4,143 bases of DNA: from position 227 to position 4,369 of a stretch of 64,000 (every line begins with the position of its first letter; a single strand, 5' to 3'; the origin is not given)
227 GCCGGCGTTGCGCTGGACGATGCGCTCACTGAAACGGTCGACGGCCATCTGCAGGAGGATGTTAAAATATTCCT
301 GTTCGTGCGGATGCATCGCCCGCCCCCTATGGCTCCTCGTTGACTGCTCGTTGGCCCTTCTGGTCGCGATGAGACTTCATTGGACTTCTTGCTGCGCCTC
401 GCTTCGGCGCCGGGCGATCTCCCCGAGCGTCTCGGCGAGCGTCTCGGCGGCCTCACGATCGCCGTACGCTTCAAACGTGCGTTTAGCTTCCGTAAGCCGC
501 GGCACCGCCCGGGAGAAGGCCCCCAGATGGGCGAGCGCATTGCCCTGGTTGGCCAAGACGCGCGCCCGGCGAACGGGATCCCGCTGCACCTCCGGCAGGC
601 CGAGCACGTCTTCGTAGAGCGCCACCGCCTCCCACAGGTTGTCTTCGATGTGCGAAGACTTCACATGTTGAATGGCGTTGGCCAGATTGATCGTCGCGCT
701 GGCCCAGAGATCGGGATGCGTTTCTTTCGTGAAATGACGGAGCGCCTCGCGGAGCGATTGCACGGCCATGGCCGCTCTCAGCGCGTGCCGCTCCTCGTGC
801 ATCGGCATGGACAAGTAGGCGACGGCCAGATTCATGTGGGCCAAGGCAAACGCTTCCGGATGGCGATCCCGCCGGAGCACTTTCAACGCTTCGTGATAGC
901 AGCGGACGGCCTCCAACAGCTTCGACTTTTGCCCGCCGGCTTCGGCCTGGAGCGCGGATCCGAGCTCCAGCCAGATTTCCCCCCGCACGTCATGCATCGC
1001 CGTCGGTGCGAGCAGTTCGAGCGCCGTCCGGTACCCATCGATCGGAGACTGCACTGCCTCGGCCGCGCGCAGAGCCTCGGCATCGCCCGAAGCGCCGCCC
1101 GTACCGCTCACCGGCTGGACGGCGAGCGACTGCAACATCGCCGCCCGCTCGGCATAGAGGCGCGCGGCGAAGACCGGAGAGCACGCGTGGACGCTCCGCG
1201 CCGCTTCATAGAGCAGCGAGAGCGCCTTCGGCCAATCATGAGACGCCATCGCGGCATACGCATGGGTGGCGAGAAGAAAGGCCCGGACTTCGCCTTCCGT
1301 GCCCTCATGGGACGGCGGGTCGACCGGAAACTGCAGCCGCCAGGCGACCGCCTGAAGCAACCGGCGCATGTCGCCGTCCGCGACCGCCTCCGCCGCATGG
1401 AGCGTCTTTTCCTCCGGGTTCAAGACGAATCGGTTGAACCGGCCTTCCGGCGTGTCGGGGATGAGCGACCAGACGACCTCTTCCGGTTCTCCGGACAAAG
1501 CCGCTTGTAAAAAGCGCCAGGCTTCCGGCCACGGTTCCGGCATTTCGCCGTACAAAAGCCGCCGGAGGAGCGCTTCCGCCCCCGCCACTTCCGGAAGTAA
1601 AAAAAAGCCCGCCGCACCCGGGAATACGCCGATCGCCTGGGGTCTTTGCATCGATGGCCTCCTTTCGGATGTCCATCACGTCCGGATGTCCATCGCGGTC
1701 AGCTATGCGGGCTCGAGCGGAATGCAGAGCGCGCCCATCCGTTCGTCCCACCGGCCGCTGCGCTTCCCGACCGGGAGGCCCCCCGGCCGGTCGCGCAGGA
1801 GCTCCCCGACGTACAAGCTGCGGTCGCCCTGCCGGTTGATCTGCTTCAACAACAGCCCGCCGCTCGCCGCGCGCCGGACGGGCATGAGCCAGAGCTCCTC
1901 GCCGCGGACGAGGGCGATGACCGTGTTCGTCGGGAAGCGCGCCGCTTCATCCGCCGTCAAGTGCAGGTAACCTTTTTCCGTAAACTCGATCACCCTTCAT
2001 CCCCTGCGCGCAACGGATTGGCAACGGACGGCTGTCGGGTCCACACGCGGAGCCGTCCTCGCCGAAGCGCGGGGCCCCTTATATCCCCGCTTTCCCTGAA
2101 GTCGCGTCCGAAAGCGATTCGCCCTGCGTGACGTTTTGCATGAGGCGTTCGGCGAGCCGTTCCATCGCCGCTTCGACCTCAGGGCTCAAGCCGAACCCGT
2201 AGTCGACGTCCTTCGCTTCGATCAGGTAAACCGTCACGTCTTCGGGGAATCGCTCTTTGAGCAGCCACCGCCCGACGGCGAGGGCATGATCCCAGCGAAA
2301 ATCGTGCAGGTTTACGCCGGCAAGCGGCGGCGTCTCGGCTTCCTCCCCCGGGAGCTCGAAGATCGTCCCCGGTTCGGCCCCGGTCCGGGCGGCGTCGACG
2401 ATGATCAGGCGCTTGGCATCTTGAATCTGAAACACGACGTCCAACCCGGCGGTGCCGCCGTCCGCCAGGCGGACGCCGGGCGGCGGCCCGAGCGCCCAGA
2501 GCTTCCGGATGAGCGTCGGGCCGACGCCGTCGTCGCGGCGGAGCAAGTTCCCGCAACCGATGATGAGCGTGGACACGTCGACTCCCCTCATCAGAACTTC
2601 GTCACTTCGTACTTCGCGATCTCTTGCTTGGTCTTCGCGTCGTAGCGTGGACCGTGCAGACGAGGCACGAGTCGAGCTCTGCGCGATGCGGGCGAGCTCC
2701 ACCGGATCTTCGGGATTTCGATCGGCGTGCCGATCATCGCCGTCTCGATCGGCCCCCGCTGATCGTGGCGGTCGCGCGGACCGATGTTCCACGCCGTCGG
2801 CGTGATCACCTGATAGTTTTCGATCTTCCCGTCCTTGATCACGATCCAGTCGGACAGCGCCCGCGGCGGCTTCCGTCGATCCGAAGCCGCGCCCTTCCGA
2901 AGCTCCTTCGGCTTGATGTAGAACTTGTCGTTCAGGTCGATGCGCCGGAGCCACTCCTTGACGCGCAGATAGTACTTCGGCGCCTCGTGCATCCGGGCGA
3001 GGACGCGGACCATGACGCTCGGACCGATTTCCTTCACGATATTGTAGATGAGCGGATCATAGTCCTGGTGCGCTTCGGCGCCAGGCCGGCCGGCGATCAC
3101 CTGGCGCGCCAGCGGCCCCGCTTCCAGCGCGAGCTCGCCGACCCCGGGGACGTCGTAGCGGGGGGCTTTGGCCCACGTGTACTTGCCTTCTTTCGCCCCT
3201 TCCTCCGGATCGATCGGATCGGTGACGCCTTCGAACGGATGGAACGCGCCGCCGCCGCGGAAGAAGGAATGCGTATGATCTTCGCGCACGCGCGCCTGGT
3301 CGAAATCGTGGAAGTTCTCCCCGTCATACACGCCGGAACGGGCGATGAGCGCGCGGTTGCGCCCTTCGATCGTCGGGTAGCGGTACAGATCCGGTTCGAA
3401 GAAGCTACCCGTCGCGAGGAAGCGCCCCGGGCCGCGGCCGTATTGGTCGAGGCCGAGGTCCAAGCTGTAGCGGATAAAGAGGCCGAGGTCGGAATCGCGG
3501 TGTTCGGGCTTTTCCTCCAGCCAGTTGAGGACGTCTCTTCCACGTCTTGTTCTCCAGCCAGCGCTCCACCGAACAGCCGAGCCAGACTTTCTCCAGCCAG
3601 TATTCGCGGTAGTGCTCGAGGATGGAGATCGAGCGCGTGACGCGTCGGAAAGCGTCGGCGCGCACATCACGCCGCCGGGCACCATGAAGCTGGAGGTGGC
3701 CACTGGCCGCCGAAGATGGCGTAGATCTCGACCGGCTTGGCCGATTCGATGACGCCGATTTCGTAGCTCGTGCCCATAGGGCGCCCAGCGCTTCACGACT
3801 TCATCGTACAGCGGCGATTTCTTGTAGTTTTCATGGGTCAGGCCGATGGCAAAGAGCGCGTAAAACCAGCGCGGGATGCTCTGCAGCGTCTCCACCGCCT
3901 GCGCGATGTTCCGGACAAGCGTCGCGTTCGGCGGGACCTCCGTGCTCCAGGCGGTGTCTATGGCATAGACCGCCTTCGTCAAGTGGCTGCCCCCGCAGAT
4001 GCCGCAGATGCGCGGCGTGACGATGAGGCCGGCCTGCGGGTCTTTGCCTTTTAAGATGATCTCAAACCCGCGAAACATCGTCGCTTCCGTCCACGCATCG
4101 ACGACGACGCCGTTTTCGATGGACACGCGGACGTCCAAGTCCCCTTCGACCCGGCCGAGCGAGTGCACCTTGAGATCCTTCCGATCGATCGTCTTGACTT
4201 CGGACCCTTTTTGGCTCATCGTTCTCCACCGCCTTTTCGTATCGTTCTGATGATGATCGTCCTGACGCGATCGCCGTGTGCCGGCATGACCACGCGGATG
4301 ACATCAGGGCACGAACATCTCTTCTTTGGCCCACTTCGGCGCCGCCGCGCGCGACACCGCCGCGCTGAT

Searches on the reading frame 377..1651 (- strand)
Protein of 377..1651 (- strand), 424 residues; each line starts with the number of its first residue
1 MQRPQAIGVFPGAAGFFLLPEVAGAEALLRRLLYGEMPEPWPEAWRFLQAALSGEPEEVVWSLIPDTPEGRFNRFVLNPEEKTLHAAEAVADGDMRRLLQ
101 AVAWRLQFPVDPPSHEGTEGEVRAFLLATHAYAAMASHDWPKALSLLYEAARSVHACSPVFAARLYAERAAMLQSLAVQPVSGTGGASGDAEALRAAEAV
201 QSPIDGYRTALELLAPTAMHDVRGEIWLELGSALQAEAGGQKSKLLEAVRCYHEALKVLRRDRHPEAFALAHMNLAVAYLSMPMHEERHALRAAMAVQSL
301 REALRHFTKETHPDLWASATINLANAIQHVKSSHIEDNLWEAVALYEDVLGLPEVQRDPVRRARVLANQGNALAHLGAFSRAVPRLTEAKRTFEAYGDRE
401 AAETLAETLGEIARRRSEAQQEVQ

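Call 5: search_protein_families(library=pfam, proteins=[window:377-1651:-], max_evalue=0.01)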
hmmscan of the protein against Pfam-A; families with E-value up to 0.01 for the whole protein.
window:377-1651:- (424 aa): 1 family
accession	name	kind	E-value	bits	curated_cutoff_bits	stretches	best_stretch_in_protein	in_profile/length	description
PF00515.34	TPR_1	-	0.00047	20.3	27.8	0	363-383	1-21/34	Tetratricopeptide repeat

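Call 51: search_protein_families(library=ncbifam, proteins=[window:377-1651:-], max_evalue=0.001)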
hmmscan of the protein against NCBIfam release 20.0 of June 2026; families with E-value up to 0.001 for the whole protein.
window:377-1651:- (424 aa): 0 families

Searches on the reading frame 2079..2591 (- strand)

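Call 51: search_protein_families(library=ncbifam, proteins=[window:2079-2591:-], max_evalue=0.001)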
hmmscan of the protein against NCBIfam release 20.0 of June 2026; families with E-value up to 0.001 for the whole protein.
window:2079-2591:- (170 aa): 7 families
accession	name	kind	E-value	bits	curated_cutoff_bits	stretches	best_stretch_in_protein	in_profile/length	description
TIGR00072.1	hydrog_prot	superfamily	2.8e-42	144.1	47.45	1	9-152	1-143/145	hydrogenase maturation protease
TIGR00140.1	hupD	subfamily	5.7e-17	62.1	151.8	1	9-154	2-147/151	HyaD/HybD family hydrogenase maturation endopeptidase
TIGR00130.1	frhD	equivalog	6.1e-17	62.1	134.95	1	7-153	4-150/153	coenzyme F420-reducing hydrogenase, FrhD protein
NF007777.0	PRK10466.1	equivalog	3.4e-16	59.4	190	1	7-155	2-150/164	HyaD/HybD family hydrogenase maturation endopeptidase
NF045519.1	NiFeSe_H2_mat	exception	1.8e-15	57.1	190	1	9-154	4-147/152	NiFeSe hydrogenase maturation protease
TIGR00142.1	hycI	equivalog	1.5e-11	44.3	119.1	1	9-154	2-142/146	hydrogenase maturation peptidase HycI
NF007616.0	PRK10264.1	equivalog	2.1e-10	40.6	261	1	9-136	7-135/195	hydrogenase 1 maturation protease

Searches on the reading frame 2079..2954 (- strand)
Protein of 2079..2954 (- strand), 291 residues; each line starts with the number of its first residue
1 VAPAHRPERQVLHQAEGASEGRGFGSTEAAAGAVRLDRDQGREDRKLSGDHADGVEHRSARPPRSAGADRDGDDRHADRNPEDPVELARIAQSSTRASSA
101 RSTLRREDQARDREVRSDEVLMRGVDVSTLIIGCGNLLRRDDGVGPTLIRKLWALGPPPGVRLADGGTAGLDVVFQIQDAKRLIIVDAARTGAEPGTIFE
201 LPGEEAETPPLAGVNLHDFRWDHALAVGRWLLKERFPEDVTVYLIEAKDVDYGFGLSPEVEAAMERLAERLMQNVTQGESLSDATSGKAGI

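Call 5: search_protein_families(library=pfam, proteins=[window:2079-2954:-], max_evalue=0.01)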
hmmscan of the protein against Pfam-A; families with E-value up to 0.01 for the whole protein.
window:2079-2954:- (291 aa): 1 family
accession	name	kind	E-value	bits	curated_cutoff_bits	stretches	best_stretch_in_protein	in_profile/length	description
PF01750.23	HycI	-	1.6e-17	64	23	1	149-272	4-128/130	Hydrogenase maturation protease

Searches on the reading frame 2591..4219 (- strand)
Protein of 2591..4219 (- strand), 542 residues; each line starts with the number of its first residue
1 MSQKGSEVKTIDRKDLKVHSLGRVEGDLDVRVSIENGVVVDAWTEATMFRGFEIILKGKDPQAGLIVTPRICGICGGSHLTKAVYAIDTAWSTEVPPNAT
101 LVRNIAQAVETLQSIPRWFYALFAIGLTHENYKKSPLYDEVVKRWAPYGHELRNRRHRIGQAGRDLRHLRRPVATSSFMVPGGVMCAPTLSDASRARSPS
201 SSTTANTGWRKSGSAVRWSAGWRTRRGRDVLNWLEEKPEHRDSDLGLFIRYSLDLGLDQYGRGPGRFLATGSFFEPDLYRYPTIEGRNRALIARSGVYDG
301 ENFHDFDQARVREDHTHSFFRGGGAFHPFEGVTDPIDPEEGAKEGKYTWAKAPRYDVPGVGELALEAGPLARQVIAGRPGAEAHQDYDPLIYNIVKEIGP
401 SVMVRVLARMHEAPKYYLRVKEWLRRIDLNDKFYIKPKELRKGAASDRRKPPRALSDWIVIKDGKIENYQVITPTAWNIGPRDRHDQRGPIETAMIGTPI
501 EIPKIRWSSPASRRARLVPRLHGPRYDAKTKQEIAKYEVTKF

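Call 5: search_protein_families(library=pfam, proteins=[window:2591-4219:-], max_evalue=0.01)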
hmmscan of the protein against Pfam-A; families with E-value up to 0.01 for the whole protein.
window:2591-4219:- (542 aa): 1 family
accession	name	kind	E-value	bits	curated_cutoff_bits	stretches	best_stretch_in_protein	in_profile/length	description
PF00374.24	NiFeSe_Hases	-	2.3e-57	195.5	25.8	2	259-503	236-486/508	Nickel-dependent hydrogenase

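Call 10: search_solved_structures(query=window:2591-4219:-, max_evalue=1e-10, show_alignments=1)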
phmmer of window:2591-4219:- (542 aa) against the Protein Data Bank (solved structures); distinct sequences matched with E-value up to 1e-10: 55.
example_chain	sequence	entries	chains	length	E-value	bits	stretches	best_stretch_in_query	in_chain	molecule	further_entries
7uus_A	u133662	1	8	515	2.3e-185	620.3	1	15-500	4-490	Hydrogenase-2, large subunit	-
7utd_A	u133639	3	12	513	3.5e-185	619.7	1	15-500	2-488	Hydrogenase-2, large subunit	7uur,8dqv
2frv_L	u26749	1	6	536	6e-47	163.3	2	301-504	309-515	PERIPLASMIC HYDROGENASE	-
4kl8_L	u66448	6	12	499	1.1e-46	162.5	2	289-505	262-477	Nickel-dependent hydrogenase large subunit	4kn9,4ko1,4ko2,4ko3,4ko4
1yrq_H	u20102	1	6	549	1.2e-46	162.3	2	295-504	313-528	Periplasmic [NiFe] hydrogenase large subunit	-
4ud2_Q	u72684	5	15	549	1.3e-46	162.3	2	295-504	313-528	NICKEL-DEPENDENT HYDROGENASE LARGE SUBUNIT | PERIPLASMIC [NIFE] HYDROGENASE LARGE SUBUNIT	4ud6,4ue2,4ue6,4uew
4ucq_Q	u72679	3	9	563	1.4e-46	162.1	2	295-504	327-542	NICKEL-DEPENDENT HYDROGENASE LARGE SUBUNIT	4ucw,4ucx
4urh_Q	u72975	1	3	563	1.4e-46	162.1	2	295-504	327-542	NICKEL-DEPENDENT HYDROGENASE LARGE SUBUNIT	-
1yqw_Q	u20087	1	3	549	1.7e-46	161.8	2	295-504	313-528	Periplasmic [NiFe] hydrogenase large subunit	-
4upe_Q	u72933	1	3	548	2.2e-46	161.5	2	295-504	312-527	NICKEL-DEPENDENT HYDROGENASE LARGE SUBUNIT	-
3cus_Q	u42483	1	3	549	2.3e-46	161.5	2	295-504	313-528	Periplasmic [NiFe] hydrogenase large subunit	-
3h3x_Q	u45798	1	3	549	2.3e-46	161.4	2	295-504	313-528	Periplasmic [NiFe] hydrogenase large subunit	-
3cur_H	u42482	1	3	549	3.8e-46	160.7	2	295-504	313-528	Periplasmic [NiFe] hydrogenase large subunit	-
4upv_Q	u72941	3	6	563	4.3e-46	160.5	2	295-504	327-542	NIFE-HYDROGENASE LARGE SUBUNIT | NICKEL-DEPENDENT HYDROGENASE LARGE SUBUNIT | PERIPLASMIC [NIFE] HYDROGENASE LARGE SUBUNIT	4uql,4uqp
1frf_L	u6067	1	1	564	4.6e-46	160.4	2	295-504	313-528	[NI-FE] HYDROGENASE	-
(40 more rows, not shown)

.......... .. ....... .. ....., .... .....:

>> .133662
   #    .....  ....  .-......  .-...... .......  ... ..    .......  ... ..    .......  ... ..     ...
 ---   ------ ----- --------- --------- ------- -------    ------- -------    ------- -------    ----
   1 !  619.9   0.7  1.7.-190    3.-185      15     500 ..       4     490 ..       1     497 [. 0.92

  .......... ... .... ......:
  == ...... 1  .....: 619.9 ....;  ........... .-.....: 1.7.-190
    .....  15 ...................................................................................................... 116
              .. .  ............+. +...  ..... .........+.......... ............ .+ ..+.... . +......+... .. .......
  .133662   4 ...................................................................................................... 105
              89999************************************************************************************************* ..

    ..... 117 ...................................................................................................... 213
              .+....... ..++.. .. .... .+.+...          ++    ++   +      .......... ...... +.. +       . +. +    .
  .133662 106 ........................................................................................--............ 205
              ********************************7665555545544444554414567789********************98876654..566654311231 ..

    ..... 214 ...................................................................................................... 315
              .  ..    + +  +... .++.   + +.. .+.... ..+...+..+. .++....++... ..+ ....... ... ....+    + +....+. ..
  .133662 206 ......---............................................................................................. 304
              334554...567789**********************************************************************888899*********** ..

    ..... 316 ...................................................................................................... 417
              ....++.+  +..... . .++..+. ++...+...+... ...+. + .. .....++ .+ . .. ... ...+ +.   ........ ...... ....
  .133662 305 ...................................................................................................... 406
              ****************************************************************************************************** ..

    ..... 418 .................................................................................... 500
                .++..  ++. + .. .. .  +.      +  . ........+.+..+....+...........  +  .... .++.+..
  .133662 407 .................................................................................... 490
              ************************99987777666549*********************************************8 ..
